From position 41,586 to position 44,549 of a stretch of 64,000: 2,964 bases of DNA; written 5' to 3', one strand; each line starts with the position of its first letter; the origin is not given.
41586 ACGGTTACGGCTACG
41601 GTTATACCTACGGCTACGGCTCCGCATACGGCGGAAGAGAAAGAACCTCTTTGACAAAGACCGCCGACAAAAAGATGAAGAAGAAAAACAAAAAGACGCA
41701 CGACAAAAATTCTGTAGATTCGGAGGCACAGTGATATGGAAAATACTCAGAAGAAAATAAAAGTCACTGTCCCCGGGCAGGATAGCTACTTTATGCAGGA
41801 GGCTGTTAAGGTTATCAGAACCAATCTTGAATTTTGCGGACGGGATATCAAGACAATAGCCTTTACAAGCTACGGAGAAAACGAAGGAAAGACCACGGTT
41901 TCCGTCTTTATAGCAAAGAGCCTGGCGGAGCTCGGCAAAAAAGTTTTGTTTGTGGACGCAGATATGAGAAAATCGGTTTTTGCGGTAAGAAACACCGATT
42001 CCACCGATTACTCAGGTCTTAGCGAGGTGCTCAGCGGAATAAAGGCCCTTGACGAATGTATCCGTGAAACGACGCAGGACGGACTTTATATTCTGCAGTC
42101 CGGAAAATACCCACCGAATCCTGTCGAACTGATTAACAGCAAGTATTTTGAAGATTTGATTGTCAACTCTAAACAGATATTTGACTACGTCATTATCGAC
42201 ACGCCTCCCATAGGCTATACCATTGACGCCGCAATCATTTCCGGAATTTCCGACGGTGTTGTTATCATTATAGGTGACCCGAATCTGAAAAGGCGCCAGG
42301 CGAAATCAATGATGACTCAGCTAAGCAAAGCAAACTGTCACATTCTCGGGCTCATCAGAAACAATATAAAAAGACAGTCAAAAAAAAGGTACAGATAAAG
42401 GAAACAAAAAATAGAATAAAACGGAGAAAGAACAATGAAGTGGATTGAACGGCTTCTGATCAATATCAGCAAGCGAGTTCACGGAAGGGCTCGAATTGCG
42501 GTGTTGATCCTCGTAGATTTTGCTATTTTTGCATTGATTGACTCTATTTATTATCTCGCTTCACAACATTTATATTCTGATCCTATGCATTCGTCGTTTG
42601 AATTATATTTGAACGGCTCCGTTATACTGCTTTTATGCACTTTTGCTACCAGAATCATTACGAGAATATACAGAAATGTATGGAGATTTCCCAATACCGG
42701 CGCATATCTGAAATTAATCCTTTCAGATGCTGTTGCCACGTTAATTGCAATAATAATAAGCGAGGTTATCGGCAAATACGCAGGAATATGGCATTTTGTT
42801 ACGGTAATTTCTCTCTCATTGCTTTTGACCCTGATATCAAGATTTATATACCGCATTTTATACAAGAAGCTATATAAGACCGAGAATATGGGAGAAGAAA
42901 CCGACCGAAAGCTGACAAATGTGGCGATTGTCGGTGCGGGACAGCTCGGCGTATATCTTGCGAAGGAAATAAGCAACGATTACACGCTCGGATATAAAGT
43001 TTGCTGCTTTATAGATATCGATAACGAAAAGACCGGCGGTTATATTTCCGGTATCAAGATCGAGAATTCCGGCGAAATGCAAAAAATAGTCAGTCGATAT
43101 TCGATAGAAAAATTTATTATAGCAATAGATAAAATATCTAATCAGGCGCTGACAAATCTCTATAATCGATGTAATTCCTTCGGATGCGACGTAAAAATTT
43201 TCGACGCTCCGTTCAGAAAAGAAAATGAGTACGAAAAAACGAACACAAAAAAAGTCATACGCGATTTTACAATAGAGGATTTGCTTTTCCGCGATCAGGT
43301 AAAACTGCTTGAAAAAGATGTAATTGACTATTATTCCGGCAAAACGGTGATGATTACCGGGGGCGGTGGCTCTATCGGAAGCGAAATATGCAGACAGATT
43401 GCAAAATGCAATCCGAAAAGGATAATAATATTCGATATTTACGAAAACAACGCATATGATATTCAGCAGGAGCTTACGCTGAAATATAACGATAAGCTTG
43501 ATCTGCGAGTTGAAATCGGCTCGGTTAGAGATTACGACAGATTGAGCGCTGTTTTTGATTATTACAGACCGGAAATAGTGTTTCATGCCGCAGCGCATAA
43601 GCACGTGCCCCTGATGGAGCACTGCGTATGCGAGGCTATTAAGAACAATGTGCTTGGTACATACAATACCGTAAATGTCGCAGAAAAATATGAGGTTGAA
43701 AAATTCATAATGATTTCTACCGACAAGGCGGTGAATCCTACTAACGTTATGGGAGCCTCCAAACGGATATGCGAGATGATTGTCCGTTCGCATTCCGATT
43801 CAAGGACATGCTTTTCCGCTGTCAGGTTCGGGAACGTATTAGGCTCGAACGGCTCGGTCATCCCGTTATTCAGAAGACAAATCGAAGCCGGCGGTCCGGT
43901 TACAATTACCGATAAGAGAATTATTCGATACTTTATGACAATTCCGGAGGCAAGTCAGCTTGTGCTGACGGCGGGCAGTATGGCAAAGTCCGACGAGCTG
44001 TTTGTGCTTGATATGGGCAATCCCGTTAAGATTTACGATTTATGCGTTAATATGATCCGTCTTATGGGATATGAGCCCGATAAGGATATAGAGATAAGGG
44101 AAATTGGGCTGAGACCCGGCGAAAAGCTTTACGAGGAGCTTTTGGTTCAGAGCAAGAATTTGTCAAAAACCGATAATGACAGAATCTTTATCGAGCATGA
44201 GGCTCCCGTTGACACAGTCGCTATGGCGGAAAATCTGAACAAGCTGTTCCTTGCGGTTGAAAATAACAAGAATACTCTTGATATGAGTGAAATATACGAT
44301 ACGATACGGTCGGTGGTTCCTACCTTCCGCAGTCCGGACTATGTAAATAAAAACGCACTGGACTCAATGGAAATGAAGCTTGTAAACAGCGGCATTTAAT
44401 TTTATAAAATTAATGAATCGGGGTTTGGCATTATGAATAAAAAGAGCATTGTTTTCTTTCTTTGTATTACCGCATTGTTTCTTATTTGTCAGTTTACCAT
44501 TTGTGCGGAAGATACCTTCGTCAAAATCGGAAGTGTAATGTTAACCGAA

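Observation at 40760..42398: Tyrosine cluster relocated from the BY-kinase to its transmembrane modulator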

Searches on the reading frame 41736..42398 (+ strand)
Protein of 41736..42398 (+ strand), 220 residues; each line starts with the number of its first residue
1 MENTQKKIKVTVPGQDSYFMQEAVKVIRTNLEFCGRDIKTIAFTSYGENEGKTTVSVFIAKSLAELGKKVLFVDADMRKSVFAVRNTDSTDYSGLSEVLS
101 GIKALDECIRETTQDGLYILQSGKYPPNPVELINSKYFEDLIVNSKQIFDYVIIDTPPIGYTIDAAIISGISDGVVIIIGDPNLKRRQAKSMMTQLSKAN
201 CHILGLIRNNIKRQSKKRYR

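Call 3: search_protein_families(library=pfam, proteins=[window:41736-42398:+], max_evalue=0.01)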
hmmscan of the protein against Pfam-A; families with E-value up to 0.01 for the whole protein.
window:41736-42398:+ (220 aa): 7 families
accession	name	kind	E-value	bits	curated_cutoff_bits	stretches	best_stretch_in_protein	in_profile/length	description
PF13614.12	AAA_31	-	9.7e-16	58.6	27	1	39-179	2-147/177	AAA domain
PF10609.15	ParA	-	5.7e-08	32.9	27.1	1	149-209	112-173/246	NUBPL iron-transfer P-loop NTPase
PF01656.29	CbiA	-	1.1e-07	32.3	25.4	1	41-214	1-86/125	CobQ/CobB/MinD/ParA nucleotide binding domain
PF02374.21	ArsA_ATPase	-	1.2e-05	25.1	24.3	0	51-77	13-39/305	Anion-transporting ATPase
PF09140.17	MipZ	-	3.4e-05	23.7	20.7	1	50-159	12-110/262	ATPase MipZ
PF16575.11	CLP1_P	-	4.3e-05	23.9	26.6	1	49-84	4-39/188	mRNA cleavage and polyadenylation factor CLP1 P-loop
PF01564.23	Spermine_synth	-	0.009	16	22.9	0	79-152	90-156/186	Spermine/spermidine synthase domain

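Call 4: search_protein_families(library=ncbifam, proteins=[window:41736-42398:+], max_evalue=0.01)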
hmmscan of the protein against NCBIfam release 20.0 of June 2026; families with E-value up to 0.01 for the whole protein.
window:41736-42398:+ (220 aa): 20 families
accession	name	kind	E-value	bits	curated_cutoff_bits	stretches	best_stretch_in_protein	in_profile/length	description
TIGR01007.1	eps_fam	subfamily_domain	1.2e-53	181.7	108.05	1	24-217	3-196/204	polysaccharide biosynthesis tyrosine autokinase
NF007350.0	PRK09841.1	equivalog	1.1e-27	96.5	1248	1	20-218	511-710/726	tyrosine-protein kinase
NF008568.0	PRK11519.1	equivalog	1.3e-27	96.3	1068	1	16-216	502-703/720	tyrosine-protein kinase Wzc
TIGR03029.1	EpsG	equivalog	2.3e-24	86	313.8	1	22-209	85-273/274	chain length determinant protein tyrosine kinase EpsG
TIGR03018.1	pepcterm_TyrKin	hypoth_equivalog_domain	4e-23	81.8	230.65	1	39-207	36-205/207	XrtA-associated tyrosine autokinase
TIGR01005.1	eps_transp_fam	subfamily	2.3e-22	79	411.7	1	11-219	517-726/754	exopolysaccharide transport protein family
TIGR01969.1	minD_arch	subfamily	2.3e-14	53.2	201.75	1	41-215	3-174/251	cell division ATPase MinD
TIGR01968.1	minD_bact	equivalog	8.7e-10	38.4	212.9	1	41-212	4-174/261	septum site-determining protein MinD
NF041546.1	ParA_partition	equivalog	2.2e-09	37.2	180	1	51-91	12-52/203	ParA family partition ATPase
TIGR00345.1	GET3_arsA_TRC40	subfamily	1.3e-06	28.2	135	1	51-164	9-141/299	TRC40/GET3/ArsA family transport-energizing ATPase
TIGR04291.1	arsen_driv_ArsA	equivalog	3.8e-06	25.9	650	1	43-88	8-52/565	arsenical pump-driving ATPase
TIGR03453.1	partition_RepA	equivalog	1.8e-05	23.8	348.45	1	37-85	103-151/387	plasmid partitioning protein RepA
NF047398.1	AAA_KGGVGR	domain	1.9e-05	25.1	90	1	39-77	3-41/190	KGGVGR-motif variant AAA ATPase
NF010443.0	PRK13869.1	subfamily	2.9e-05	23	446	1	36-119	119-209/405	plasmid-partitioning protein RepA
NF053622.1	ATPseBagAMYCTU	equivalog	4e-05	23.2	400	1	50-86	18-54/325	ATPase BagA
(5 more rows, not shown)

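Call 10: find_homologous_proteins(query=window:41736-42398:+)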
Query window:41736-42398:+ (220 aa): 1197 proteins with E <= 0.001 among 1422 candidates; the best 120 are listed.
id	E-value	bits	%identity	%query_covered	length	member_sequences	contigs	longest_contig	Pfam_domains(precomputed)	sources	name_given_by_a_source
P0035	4.4e-137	472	99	100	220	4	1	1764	PF10609.16,PF01656.30,PF13614.13,PF09140.18,PF02374.22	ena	-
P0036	8.0e-98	344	70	98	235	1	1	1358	PF16575.12,PF10609.16,PF01656.30,PF13614.13,PF02374.22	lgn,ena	-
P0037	3.3e-94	332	68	98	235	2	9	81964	PF16575.12,PF10609.16,PF01656.30,PF13614.13,PF02374.22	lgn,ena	-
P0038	3.3e-86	306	65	94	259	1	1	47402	PF10609.16,PF01656.30,PF13614.13,PF02374.22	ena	-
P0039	2.1e-78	281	58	96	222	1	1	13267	PF10609.16,PF01656.30,PF13614.13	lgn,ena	-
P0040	4.5e-78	279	57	93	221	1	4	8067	PF10609.16,PF01656.30,PF13614.13,PF09140.18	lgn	-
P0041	3.4e-74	267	57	97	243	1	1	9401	PF10609.16,PF01656.30,PF13614.13,PF09140.18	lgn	-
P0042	8.2e-74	266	55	100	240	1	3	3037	PF10609.16,PF01656.30,PF13614.13,PF09140.18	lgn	-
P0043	2.1e-73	264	56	97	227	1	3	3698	PF10609.16,PF01656.30,PF13614.13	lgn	-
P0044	2.7e-73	264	55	100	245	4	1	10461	PF10609.16,PF01656.30,PF13614.13,PF09140.18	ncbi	-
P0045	3.2e-73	264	55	97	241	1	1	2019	PF10609.16,PF01656.30,PF13614.13,PF09140.18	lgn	-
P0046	6.6e-73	263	57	97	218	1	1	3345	PF10609.16,PF01656.30,PF13614.13,PF09140.18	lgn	-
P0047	7.9e-73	262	57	93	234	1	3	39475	PF10609.16,PF01656.30,PF13614.13,PF09140.18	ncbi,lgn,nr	ncbi:MAG: CpsD/CapB family tyrosine-protein kinase [Clostridia bacterium]|nr:CpsD/CapB family tyrosi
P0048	8.0e-73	262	55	98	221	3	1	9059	PF10609.16,PF01656.30,PF13614.13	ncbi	ncbi:MAG: CpsD/CapB family tyrosine-protein kinase [Candidatus Fimenecus sp.]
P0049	8.6e-73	262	56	94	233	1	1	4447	PF10609.16,PF01656.30,PF13614.13,PF09140.18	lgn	-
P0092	8.0e-70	253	56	94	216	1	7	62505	PF10609.16,PF01656.30,PF13614.13,PF09140.18,PF02374.22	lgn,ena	-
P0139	1.3e-68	248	50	97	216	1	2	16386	PF10609.16,PF01656.30,PF13614.13,PF09140.18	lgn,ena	-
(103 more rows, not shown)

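Call 14: find_related_loci(query=A1, collection=genome_contigs, flank=4000)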
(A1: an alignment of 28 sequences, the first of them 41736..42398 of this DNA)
Query A1 (220 aa) in genome_contigs; peptide patterns used: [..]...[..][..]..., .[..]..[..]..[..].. (x = any residue, [..] = any of these).
600 stretches matched a pattern (row limit reached: there are more); 590 encode a relative of the query (tblastn E <= 1e-3); the best 80 are kept; 80 distinct loci.
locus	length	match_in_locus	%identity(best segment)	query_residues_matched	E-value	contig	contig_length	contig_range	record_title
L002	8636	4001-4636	55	1-216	2e-79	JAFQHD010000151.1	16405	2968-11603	MAG: Clostridia bacterium isolate RGIG1815 Goat_Cecum-5__c456802, whole genome shotgun sequence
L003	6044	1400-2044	54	6-220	2e-79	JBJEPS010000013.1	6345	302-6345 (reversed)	MAG: Candidatus Fimenecus sp. isolate PUUB15_bin.004 NODE_14465_length_6345_cov_6.560890, whole genome shotgun sequence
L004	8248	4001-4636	55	1-216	5e-79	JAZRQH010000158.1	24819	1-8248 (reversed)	MAG: Eubacteriales bacterium isolate T1900045365_YK20190055.MAGScoT_cleanbin_000014 SGB_6839_k141_2478945, whole genome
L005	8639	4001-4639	54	2-214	2e-78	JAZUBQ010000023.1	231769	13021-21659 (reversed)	MAG: Clostridia bacterium isolate T1900045317_YK20190006.MAGScoT_cleanbin_000007 SGB_6310_k141_1375616, whole genome sho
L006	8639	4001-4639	51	8-220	8e-77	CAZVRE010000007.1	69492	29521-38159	MAG TPA_asm: uncultured Ruminococcus sp. isolate SRP315200_co2_822 genome assembly, contig: NODE_99_length_69492_cov_16.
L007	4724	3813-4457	55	8-220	1e-76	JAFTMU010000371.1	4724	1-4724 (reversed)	MAG: Clostridia bacterium isolate RGIG3961 Roe_deer_Cecum-4__c443358, whole genome shotgun sequence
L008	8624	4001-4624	55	6-213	2e-76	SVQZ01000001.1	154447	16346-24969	MAG: Oscillospiraceae bacterium isolate SIG630 NODE_459_length_154447_cov_2.968818, whole genome shotgun sequence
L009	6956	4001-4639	53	6-218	2e-76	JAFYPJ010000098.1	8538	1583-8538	MAG: Clostridia bacterium isolate RGIG7300 Water_buffalos_Cecum-4__c563639, whole genome shotgun sequence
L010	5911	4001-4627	53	4-212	5e-76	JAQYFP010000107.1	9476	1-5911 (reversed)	MAG: Erysipelotrichaceae bacterium isolate SUG1822 k141_2865267, whole genome shotgun sequence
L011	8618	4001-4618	53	8-213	2e-75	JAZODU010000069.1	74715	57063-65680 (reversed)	MAG: Eubacteriales bacterium isolate T1900044751_TS20190417.MAGScoT_cleanbin_000017 SGB_2214_k141_3153715, whole genome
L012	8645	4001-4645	52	1-219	3e-74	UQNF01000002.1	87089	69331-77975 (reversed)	uncultured Clostridium sp. isolate UMGS453 genome assembly, contig: NODE_102_length_87089_cov_6.430590, whole genome sho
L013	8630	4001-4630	51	8-217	7e-74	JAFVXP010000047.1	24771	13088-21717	MAG: Clostridia bacterium isolate RGIG5487 Sheep_Colon.Co__c1088710, whole genome shotgun sequence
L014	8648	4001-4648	52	6-220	7e-74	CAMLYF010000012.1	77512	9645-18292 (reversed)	MAG: uncultured Lachnoclostridium sp. isolate ERR4303154_bin.29_MetaWRAP_v1.1_MAG genome assembly, contig: NODE_221_leng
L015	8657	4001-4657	50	2-220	4e-73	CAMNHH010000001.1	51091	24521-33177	MAG: uncultured Clostridia bacterium isolate SRR873597_bin.88_metaWRAP_v1.3_MAG genome assembly, contig: NODE.1083_lengt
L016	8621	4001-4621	52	6-212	1e-72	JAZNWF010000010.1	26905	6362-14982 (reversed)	MAG: Eubacteriales bacterium isolate T1900044784_TS20190250.MAGScoT_cleanbin_000080 SGB_2604_k141_899977, whole genome s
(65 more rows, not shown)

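Call 27: find_encoding_contigs(protein=P0037, flank=8000, max_places=1)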
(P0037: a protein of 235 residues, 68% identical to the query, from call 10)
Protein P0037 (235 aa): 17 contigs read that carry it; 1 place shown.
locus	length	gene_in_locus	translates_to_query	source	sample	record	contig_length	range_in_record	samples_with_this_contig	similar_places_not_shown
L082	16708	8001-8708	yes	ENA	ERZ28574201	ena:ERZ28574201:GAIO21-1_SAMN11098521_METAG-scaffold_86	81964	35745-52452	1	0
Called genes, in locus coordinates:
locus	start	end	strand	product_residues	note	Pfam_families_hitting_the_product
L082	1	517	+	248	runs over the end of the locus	-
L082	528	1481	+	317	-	PF24793:GINT1_N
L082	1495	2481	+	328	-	PF13480:Acetyltransf_6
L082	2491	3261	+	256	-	PF05704:Caps_synth, PF12919:TcdA_TcdB (faint), PF04488:Gly_transf_sug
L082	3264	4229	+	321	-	PF00535:Glycos_transf_2, PF10111:Glyco_tranf_2_2, PF13641:Glyco_tranf_2_3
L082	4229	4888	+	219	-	PF02585:PIG-L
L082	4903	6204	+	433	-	PF14907:NTP_transf_5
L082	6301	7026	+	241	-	PF19567:CpsB_CapC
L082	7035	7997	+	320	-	-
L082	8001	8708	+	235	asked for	PF01656:CbiA, PF02374:ArsA_ATPase (faint), PF10609:ParA (faint), PF13614:AAA_31, PF16575:CLP1_P (faint)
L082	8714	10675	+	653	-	PF13727:CoA_binding_3 (weak), PF01073:3Beta_HSD, PF01370:Epimerase, PF02719:Polysacc_synt_2, PF04321:RmlD_sub_bind, PF16363:GDP_Man_Dehyd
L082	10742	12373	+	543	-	PF00395:SLH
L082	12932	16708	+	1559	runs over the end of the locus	-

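Call 28: find_encoding_contigs(protein=P0038, flank=8000, max_places=1)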
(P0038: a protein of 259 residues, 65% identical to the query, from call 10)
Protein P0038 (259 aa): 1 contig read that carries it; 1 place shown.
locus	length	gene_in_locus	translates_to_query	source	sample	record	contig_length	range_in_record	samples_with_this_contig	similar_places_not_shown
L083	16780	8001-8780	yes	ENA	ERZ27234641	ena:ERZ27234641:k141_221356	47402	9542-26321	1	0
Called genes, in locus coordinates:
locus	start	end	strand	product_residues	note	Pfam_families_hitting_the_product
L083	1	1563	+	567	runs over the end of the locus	PF14238:DUF4340 (weak)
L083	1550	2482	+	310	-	PF00639:Rotamase (weak)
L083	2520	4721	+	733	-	PF03772:Competence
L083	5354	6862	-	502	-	PF00478:IMPDH, PF03060:NMO (faint), PF00571:CBS (faint), PF01070:FMN_dh (weak)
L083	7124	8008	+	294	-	-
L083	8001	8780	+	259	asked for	PF01656:CbiA, PF02374:ArsA_ATPase (faint), PF10609:ParA (faint), PF13614:AAA_31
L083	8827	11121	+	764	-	-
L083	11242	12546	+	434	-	PF27618:Zn_ribbon_GTF2H2 (faint)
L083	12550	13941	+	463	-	PF04041:Glyco_hydro_130 (faint)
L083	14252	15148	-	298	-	PF00892:EamA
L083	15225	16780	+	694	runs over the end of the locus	-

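Call 29: find_encoding_contigs(protein=P0092, flank=5000, max_places=1)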
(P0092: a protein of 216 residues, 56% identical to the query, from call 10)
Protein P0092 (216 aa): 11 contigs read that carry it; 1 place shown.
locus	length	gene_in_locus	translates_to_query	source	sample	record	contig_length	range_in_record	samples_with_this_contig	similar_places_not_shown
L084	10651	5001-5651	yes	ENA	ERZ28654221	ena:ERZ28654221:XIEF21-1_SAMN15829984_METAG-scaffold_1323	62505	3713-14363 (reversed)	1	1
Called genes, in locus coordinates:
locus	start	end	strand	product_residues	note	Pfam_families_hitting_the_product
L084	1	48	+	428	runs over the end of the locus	PF01943:Polysacc_synt, PF13440:Polysacc_synt_3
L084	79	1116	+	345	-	PF01073:3Beta_HSD, PF01370:Epimerase, PF02719:Polysacc_synt_2, PF04321:RmlD_sub_bind (weak), PF07993:NAD_binding_4 (weak), PF13460:NAD_binding_10, PF16363:GDP_Man_Dehyd, PF08485:Polysacc_syn_2C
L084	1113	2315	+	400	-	PF01370:Epimerase, PF14667:Polysacc_synt_C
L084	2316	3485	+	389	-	PF02350:Epimerase_2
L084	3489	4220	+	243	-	PF19567:CpsB_CapC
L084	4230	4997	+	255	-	PF02706:Wzz (weak)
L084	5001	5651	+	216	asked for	PF10609:ParA (faint), PF13614:AAA_31, PF01656:CbiA, PF02374:ArsA_ATPase (faint), PF09140:MipZ (weak)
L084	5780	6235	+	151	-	PF04542:Sigma70_r2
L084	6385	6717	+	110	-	PF01381:HTH_3, PF12844:HTH_19 (faint), PF13560:HTH_31 (weak)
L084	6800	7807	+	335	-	PF13310:Virulence_RhuM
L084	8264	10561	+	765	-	PF13401:AAA_22 (faint), PF00931:NB-ARC, PF13191:AAA_16 (weak), PF13424:TPR_12 (faint)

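Call 30: find_encoding_contigs(protein=P0139, flank=5000, max_places=1)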
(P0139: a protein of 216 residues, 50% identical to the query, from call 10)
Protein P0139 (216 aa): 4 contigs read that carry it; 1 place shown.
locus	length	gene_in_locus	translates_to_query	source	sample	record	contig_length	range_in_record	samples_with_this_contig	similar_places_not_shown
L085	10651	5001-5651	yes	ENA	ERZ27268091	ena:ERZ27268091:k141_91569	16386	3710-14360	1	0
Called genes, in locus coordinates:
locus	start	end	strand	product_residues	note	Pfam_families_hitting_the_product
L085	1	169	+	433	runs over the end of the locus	PF01943:Polysacc_synt, PF13440:Polysacc_synt_3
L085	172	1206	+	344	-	PF01073:3Beta_HSD, PF01370:Epimerase, PF02719:Polysacc_synt_2, PF04321:RmlD_sub_bind (weak), PF07993:NAD_binding_4, PF16363:GDP_Man_Dehyd, PF13460:NAD_binding_10, PF08485:Polysacc_syn_2C, +1 more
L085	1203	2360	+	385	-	PF01370:Epimerase, PF04321:RmlD_sub_bind (faint), PF14667:Polysacc_synt_C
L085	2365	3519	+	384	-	PF02350:Epimerase_2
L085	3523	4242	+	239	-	PF19567:CpsB_CapC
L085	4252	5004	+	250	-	PF02706:Wzz (weak)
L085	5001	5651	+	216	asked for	PF10609:ParA (faint), PF13614:AAA_31, PF01656:CbiA, PF09140:MipZ (faint)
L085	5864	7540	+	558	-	PF00239:Resolvase, PF07508:Recombinase, PF13408:Zn_ribbon_recom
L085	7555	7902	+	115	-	PF04545:Sigma70_r4, PF01381:HTH_3 (weak)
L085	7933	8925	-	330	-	PF00929:RNase_T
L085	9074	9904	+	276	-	PF08543:Phos_pyr_kin, PF00294:PfkB (weak)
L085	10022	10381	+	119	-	PF03965:Penicillinase_R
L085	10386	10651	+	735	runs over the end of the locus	PF05569:Peptidase_M56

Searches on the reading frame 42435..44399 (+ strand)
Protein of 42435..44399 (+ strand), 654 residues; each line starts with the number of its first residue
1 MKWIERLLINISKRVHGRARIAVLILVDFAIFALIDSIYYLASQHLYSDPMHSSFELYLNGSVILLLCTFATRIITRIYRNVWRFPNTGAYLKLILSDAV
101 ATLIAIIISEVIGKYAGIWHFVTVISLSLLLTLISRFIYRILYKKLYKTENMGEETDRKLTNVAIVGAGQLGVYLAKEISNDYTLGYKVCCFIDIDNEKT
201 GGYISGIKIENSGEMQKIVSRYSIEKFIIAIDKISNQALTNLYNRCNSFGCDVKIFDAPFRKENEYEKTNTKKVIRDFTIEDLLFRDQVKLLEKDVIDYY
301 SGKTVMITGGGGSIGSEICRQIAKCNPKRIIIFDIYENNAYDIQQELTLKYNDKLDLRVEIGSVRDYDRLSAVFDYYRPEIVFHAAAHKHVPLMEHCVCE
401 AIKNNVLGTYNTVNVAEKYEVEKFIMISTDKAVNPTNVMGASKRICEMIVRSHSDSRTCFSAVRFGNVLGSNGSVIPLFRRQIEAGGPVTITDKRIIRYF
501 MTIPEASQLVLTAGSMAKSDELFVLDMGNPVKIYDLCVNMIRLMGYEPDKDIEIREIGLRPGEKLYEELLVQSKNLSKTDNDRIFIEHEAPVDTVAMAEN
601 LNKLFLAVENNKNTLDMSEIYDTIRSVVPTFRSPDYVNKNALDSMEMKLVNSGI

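Call 3: search_protein_families(library=pfam, proteins=[window:42435-44399:+], max_evalue=0.01)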
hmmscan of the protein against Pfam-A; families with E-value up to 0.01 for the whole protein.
window:42435-44399:+ (654 aa): 13 families
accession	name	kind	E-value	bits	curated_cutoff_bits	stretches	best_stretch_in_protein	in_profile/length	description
PF02719.21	Polysacc_synt_2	-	5.3e-121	403.7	20.2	1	305-587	1-291/293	Polysaccharide biosynthesis protein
PF01370.27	Epimerase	-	7.4e-19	68.6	20.9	1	305-510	1-221/240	NAD dependent epimerase/dehydratase family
PF16363.11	GDP_Man_Dehyd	-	9.8e-14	52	27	1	306-431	1-131/332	GDP-mannose 4,6 dehydratase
PF01073.25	3Beta_HSD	-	4.4e-10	39.5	22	1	307-436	2-123/280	3-beta hydroxysteroid dehydrogenase/isomerase family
PF04321.23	RmlD_sub_bind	-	7.2e-10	38.8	27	1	304-474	2-157/287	RmlD substrate binding domain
PF07993.18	NAD_binding_4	-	5e-05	23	20.1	1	380-438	90-145/258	Male sterility protein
PF02629.25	CoA_binding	-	0.0005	21.2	22.3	1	159-214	2-57/97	CoA binding domain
PF13727.12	CoA_binding_3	-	0.00087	19.8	25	1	120-253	47-171/175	CoA-binding domain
PF02254.24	TrkA_N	-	0.0012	19.6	23.8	0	310-348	5-42/116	TrkA-N domain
PF08659.16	KR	-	0.0031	17.9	22.6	1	304-428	2-135/180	KR domain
PF00106.31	adh_short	-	0.0034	17.3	26.6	1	303-352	1-48/195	short chain dehydrogenase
PF00899.27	ThiF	-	0.0034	17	28.1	0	148-178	6-38/238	ThiF family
PF03606.21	DcuC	-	0.007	15.4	23.1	0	99-144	256-299/461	C4-dicarboxylate anaerobic carrier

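Call 4: search_protein_families(library=ncbifam, proteins=[window:42435-44399:+], max_evalue=0.01)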
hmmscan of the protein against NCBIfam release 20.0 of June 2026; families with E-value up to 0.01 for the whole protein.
window:42435-44399:+ (654 aa): 53 families (the best 25 are shown)
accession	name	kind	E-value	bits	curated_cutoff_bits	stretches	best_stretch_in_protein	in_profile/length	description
TIGR03589.1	PseB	equivalog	8.5e-56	189.2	407.75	1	300-586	2-278/324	UDP-N-acetylglucosamine 4,6-dehydratase (inverting)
TIGR04130.1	FnlA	equivalog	5.1e-49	167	730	1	300-581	2-276/337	UDP-N-acetylglucosamine 4,6-dehydratase/5-epimerase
TIGR03025.1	EPS_sugtrans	subfamily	4.5e-16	59.1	295.55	1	38-267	10-232/445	exopolysaccharide biosynthesis polyprenyl glycosylphosphotransferase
TIGR01179.1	galE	equivalog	3.4e-15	55.7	262.3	1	305-472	2-180/332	UDP-glucose 4-epimerase GalE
TIGR03023.1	WcaJ_sugtrans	equivalog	5.5e-15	55.6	410.75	1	27-306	2-275/453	undecaprenyl-phosphate glucose phosphotransferase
TIGR01181.1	dTDP_gluc_dehyt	equivalog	2.5e-13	49.8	365.1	1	305-431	2-127/321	dTDP-glucose 4,6-dehydratase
TIGR02622.1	CDP_4_6_dhtase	equivalog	5.1e-12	45.6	278.45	1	300-435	2-135/352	CDP-glucose 4,6-dehydratase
TIGR03022.1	WbaP_sugtrans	subfamily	4.7e-11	42.6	403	1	24-285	1-251/456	undecaprenyl-phosphate galactose phosphotransferase WbaP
NF007490.0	PRK10084.1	subfamily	5.5e-10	38.8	649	1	305-420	3-115/361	dTDP-glucose 4,6-dehydratase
TIGR04180.1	EDH_00030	hypoth_equivalog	6.6e-10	38.5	475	1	305-431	1-123/297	NAD-dependent 4,6-dehydratase LegB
NF007582.0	PRK10217.1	equivalog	6.1e-09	35.4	698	1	303-419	2-115/355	dTDP-glucose 4,6-dehydratase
TIGR01214.1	rmlD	equivalog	9.3e-09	34.8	224.05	1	304-475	1-159/285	dTDP-4-dehydrorhamnose reductase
NF003995.0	PRK05472.2-4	subfamily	1.3e-08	34.7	126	1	159-240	82-162/213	redox-sensing transcriptional repressor Rex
NF007956.0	PRK10675.1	subfamily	4.3e-08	32.7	394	1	304-429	2-124/338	UDP-glucose 4-epimerase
NF003993.0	PRK05472.2-2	equivalog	1.5e-07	31.2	217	1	162-241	85-163/212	redox-sensing transcriptional repressor Rex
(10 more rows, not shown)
